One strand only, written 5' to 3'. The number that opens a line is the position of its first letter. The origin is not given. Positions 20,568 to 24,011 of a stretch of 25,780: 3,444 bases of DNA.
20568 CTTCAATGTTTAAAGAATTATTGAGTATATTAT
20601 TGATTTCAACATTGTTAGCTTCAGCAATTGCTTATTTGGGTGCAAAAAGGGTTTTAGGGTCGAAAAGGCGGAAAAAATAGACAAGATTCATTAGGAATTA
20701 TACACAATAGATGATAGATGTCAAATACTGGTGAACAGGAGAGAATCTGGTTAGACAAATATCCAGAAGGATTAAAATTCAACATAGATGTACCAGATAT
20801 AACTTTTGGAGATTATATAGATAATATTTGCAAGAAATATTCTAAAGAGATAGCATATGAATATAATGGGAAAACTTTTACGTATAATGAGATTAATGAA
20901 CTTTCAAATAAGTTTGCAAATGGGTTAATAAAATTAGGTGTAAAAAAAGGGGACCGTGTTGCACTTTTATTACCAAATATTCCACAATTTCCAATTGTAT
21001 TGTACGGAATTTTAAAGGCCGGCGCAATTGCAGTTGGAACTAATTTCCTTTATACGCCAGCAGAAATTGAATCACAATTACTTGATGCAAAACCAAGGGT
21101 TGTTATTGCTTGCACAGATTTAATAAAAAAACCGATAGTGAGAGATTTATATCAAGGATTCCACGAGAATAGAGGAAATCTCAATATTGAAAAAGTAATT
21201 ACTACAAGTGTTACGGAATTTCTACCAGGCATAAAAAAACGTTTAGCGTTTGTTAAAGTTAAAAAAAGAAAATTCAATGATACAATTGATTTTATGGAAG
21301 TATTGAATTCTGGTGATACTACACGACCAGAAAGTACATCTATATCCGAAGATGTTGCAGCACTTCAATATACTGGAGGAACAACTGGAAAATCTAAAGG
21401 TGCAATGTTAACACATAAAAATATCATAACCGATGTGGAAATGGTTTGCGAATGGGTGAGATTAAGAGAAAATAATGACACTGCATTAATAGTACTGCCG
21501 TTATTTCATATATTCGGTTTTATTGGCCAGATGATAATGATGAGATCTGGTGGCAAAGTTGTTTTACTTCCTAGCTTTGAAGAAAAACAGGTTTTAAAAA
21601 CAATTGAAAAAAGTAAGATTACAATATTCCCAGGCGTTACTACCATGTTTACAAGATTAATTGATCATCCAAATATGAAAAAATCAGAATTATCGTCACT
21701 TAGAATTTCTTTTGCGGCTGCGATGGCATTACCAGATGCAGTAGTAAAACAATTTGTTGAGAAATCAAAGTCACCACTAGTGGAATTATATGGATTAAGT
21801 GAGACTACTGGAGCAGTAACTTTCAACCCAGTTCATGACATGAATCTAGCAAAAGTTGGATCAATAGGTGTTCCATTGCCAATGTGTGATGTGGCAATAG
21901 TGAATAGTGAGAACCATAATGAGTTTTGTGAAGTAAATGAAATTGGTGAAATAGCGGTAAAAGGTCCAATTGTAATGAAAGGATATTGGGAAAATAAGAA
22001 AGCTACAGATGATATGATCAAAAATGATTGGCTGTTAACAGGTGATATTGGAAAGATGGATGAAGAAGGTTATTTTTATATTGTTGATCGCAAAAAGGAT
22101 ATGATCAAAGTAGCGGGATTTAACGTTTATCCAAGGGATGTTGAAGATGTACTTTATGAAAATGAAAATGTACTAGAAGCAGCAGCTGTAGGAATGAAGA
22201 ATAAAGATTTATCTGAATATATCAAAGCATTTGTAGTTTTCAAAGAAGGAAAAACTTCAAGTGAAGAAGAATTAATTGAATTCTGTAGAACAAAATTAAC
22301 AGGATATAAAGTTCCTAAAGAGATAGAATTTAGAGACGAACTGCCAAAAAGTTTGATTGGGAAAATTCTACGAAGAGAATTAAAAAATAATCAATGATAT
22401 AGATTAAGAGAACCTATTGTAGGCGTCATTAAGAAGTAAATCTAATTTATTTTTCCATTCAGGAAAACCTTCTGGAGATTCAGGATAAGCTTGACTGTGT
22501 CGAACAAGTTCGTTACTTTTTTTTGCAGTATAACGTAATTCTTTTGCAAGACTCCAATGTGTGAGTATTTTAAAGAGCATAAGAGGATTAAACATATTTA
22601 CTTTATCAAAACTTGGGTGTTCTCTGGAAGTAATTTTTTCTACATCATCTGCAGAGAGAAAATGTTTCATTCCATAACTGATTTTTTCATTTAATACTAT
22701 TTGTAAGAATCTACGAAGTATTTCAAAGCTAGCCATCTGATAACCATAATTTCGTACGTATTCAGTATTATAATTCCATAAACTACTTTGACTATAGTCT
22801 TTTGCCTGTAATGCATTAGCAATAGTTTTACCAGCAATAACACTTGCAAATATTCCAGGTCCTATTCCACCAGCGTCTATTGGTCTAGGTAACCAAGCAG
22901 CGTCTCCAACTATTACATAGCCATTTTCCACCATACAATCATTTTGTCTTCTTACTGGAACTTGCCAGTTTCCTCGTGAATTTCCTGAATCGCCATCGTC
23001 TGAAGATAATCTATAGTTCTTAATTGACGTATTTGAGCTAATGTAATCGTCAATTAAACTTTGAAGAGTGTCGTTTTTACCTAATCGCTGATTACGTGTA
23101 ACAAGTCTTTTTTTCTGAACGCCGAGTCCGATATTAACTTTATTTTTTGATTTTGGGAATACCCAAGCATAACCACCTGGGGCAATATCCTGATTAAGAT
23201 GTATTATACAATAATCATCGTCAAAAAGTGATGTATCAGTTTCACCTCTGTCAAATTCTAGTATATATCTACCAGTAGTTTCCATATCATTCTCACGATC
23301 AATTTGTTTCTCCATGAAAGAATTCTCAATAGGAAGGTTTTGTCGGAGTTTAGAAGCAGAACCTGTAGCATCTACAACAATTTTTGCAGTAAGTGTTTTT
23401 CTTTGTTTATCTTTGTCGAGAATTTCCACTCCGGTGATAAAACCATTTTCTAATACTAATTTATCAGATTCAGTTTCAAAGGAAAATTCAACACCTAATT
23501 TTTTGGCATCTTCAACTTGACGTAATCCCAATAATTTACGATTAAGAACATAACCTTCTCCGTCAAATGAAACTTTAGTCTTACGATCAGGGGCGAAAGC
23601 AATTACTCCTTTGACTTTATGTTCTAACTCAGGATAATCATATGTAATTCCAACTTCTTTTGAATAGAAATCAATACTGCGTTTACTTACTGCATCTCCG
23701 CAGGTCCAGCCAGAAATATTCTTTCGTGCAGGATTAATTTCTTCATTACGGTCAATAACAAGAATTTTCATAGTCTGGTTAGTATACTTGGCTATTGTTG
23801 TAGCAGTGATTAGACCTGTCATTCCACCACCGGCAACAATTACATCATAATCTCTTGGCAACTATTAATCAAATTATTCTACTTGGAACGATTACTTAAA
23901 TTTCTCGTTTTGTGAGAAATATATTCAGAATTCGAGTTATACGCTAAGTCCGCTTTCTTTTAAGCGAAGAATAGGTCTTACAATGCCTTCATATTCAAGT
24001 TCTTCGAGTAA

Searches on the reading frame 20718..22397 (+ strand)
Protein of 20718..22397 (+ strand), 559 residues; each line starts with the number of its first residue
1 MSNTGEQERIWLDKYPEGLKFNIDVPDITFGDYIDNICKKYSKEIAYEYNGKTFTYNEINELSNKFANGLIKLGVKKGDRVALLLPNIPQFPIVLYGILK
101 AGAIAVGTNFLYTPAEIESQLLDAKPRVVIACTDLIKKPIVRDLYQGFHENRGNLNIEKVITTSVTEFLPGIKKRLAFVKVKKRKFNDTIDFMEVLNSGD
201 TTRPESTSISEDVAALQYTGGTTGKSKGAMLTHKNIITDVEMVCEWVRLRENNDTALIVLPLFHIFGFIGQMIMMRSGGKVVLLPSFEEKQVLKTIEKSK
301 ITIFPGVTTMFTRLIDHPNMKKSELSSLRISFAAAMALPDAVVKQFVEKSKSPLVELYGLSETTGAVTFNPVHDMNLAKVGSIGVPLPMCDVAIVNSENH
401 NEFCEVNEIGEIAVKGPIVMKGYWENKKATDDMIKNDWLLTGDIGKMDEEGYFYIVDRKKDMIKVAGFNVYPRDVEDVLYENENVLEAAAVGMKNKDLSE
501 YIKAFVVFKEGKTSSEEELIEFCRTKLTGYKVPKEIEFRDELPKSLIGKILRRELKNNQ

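Call 6: search_protein_families(library=pfam, proteins=[window:20718-22397:+])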
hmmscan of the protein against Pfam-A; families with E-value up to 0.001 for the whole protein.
window:20718-22397:+ (559 aa): 2 families
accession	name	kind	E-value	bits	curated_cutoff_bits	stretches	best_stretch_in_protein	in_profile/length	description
PF00501.34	AMP-binding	-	7.5e-92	308.5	29.9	1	38-424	5-384/384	AMP-binding enzyme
PF13193.12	AMP-binding_C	-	2.1e-16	61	24.5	1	475-549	2-76/76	AMP-binding enzyme C-terminal domain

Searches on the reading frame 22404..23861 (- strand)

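Call 6: search_protein_families(library=pfam, proteins=[window:22404-23861:-])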
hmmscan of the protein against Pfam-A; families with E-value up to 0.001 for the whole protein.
window:22404-23861:- (485 aa): 8 families
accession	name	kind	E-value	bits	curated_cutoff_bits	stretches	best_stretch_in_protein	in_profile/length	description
PF22578.2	GGR_cat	-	3.3e-17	62.6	27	1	211-257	14-58/88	Geranylgeranyl reductase catalytic domain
PF01266.30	DAO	-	5.2e-09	36.5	27.9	0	6-53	1-46/353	FAD dependent oxidoreductase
PF00890.30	FAD_binding_2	-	4.1e-08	33.3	20.4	1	115-175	148-207/414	FAD binding domain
PF01494.25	FAD_binding_3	-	1.1e-07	31.8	22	1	4-181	1-172/349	FAD binding domain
PF12831.13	FAD_oxidored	-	8.8e-06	25.7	27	1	6-169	1-147/416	FAD dependent oxidoreductase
PF04820.20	Trp_halogenase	-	5.8e-05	22.6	21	0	6-39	1-35/458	Tryptophan halogenase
PF07992.20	Pyr_redox_2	-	0.00016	21.7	26.1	0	5-188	1-125/291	Pyridine nucleotide-disulphide oxidoreductase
PF01946.23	Thi4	-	0.00069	19.4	26.2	0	5-119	18-124/235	Thi4 family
